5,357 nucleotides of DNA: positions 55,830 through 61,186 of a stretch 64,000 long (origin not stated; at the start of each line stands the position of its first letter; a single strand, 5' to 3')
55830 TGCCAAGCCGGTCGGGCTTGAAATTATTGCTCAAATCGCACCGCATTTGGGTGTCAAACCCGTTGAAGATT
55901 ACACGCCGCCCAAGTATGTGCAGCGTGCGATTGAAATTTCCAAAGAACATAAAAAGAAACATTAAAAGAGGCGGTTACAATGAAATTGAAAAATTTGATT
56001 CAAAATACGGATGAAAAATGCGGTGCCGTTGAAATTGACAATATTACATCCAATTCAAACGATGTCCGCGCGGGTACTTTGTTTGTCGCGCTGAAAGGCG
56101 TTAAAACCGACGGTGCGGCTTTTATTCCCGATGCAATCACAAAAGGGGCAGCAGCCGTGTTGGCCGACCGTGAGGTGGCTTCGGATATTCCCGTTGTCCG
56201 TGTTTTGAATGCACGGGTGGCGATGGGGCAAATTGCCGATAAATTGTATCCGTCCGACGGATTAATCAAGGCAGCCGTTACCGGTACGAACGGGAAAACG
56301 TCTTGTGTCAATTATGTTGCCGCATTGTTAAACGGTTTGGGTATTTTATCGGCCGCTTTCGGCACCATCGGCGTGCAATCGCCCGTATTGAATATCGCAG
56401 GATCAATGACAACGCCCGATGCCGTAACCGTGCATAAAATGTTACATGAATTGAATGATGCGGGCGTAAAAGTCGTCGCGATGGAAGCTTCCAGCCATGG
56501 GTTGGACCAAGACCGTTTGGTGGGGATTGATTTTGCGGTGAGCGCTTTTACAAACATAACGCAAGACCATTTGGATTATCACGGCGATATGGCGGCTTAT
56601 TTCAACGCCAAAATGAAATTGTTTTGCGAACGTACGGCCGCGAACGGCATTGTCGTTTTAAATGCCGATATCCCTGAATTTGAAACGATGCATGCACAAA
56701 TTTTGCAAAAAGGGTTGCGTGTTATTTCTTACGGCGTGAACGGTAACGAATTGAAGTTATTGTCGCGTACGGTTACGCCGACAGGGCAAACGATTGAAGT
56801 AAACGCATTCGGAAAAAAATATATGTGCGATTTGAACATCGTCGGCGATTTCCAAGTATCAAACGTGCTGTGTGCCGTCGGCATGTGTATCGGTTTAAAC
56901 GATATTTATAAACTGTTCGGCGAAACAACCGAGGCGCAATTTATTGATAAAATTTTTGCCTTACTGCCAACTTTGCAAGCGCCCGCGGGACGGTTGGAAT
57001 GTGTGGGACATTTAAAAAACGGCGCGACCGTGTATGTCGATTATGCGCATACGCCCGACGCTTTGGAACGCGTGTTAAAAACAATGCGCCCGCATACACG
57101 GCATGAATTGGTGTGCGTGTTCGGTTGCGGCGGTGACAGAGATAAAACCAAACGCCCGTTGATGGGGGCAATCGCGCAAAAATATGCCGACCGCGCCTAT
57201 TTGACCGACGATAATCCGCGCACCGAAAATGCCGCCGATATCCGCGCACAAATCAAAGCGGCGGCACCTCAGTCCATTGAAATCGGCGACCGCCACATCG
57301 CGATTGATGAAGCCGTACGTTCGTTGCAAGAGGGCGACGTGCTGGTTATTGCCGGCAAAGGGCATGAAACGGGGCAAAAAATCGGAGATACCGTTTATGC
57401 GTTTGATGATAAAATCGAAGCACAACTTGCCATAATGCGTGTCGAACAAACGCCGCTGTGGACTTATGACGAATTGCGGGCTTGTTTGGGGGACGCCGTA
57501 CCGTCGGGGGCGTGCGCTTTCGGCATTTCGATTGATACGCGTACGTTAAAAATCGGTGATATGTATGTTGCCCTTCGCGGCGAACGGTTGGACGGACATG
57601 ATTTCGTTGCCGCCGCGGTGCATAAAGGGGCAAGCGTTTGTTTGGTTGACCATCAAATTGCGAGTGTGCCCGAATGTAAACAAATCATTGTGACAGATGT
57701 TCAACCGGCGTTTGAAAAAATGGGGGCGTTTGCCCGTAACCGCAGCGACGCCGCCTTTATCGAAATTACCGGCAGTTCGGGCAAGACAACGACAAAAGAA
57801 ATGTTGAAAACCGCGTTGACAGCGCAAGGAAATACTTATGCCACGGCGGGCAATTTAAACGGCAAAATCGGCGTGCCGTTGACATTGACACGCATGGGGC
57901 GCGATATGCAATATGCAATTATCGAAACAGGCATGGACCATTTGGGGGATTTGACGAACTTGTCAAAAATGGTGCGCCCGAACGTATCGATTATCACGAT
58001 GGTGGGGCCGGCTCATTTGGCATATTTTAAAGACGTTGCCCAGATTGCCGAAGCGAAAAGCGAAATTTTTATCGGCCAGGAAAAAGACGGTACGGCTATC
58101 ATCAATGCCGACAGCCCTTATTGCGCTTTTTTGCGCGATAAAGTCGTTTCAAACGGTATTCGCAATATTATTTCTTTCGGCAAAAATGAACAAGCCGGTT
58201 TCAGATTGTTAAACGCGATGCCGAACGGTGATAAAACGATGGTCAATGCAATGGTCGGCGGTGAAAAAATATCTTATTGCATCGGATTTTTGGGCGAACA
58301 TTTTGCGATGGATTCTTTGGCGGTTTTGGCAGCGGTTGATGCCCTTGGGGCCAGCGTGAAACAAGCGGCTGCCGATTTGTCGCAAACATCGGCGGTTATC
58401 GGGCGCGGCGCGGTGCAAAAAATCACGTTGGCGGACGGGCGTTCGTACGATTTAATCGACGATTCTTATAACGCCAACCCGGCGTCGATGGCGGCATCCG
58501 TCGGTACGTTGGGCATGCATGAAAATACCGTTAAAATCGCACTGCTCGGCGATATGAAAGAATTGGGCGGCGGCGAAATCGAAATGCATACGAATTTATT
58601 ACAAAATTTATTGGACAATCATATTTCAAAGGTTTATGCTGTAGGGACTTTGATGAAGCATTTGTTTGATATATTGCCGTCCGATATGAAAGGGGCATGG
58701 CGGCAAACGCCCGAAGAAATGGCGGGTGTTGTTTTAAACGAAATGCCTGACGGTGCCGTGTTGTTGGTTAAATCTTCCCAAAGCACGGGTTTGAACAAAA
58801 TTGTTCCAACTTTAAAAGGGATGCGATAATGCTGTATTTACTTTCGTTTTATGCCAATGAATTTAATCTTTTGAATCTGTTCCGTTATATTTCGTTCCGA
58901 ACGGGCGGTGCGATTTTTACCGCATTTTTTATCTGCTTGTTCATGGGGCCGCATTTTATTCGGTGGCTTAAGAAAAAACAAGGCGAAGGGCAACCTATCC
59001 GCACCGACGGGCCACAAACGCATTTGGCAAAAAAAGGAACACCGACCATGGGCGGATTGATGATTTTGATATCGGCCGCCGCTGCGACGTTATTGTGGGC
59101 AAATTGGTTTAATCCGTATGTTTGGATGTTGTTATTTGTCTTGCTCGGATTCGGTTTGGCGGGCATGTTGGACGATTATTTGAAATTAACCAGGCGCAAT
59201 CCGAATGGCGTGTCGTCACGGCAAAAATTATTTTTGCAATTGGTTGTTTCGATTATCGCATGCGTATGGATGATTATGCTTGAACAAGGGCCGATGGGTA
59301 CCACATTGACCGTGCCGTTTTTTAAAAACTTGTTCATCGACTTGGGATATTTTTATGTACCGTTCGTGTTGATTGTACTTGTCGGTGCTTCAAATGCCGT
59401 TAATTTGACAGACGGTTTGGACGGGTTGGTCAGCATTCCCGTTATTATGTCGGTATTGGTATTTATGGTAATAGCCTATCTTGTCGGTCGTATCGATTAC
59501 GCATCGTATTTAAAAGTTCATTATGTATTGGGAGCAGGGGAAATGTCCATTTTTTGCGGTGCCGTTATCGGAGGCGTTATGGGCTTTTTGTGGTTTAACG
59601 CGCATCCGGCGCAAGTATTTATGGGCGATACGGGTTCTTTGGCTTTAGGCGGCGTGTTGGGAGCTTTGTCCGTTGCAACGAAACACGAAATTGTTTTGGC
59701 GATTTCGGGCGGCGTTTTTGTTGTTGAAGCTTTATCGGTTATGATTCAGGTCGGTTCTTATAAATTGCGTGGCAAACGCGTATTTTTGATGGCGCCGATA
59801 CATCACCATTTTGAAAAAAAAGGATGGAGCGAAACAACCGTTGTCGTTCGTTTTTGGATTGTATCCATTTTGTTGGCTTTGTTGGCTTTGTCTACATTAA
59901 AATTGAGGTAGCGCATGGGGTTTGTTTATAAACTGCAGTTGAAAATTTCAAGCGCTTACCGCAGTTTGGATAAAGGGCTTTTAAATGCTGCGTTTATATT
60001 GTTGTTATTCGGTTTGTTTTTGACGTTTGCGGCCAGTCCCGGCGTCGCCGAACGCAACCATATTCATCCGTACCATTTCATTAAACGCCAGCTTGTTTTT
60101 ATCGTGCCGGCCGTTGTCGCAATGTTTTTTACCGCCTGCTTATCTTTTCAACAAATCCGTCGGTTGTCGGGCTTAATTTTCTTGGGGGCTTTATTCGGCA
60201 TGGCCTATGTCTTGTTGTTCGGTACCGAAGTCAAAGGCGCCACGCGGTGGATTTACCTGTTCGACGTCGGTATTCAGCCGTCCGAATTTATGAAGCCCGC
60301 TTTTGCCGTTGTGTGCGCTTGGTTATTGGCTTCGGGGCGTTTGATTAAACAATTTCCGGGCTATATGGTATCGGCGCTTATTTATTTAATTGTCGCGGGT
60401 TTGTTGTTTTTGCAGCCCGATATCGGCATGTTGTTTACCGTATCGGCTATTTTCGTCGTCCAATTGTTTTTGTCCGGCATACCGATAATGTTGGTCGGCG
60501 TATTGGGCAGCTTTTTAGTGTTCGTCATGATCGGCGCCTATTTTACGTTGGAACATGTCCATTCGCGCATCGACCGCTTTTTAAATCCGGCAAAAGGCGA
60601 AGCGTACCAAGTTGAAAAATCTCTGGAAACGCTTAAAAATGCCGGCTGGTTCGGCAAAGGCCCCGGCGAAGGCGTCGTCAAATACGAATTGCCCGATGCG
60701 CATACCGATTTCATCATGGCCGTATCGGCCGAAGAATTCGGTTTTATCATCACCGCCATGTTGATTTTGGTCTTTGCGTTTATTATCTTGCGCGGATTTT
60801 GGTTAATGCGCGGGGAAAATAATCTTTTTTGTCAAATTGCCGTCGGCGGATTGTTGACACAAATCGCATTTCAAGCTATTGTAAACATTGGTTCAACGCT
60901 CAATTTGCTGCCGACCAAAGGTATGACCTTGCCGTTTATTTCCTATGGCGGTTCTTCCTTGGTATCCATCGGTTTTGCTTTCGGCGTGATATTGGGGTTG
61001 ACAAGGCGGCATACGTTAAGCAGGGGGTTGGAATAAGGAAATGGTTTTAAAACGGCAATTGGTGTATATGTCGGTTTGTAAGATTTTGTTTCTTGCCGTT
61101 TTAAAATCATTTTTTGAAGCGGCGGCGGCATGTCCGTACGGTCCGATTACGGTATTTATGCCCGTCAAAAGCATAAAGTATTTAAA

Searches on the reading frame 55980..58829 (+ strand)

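Call 70: search_protein_families(library=pfam, proteins=[window:55980-58829:+], max_evalue=0.00001)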
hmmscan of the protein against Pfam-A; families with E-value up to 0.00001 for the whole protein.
window:55980-58829:+ (949 aa): 3 families
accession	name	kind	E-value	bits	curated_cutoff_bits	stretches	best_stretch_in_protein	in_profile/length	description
PF08245.18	Mur_ligase_M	-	1.2e-95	319.6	24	2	100-302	1-199/200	Mur ligase middle domain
PF02875.26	Mur_ligase_C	-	2.2e-45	155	28.4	2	337-461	1-127/127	Mur ligase, glutamate ligase domain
PF01225.30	Mur_ligase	-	8.1e-18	65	21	2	18-86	1-91/95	Mur ligase family, catalytic domain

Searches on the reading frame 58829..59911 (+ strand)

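Call 93: search_protein_families(library=pfam, proteins=[window:58829-59911:+], max_evalue=0.00001)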
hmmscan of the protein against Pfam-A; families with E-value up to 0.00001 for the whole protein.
window:58829-59911:+ (360 aa): 1 family
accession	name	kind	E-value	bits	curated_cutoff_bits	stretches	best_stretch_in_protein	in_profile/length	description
PF00953.26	Glycos_transf_4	-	3.4e-35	121.8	27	1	99-283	2-158/160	Glycosyl transferase family 4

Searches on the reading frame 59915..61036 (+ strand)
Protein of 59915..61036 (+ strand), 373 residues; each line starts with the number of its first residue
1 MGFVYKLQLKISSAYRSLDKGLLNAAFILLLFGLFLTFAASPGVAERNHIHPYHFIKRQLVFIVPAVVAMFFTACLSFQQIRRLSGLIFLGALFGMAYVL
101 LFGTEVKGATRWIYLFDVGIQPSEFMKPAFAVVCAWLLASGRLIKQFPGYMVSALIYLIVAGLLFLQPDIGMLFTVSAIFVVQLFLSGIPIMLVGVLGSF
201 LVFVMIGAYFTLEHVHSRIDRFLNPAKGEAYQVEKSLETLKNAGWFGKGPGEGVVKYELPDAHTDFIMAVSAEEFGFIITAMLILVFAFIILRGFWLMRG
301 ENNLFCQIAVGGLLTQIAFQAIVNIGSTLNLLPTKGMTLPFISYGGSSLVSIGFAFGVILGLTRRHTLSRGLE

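Call 93: search_protein_families(library=pfam, proteins=[window:59915-61036:+], max_evalue=0.00001)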
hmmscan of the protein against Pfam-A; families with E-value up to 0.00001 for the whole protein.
window:59915-61036:+ (373 aa): 1 family
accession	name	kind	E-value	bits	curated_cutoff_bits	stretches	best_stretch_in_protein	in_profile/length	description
PF01098.24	FTSW_RODA_SPOVE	-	4.7e-73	246.7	26.4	1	25-365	6-353/356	Cell cycle protein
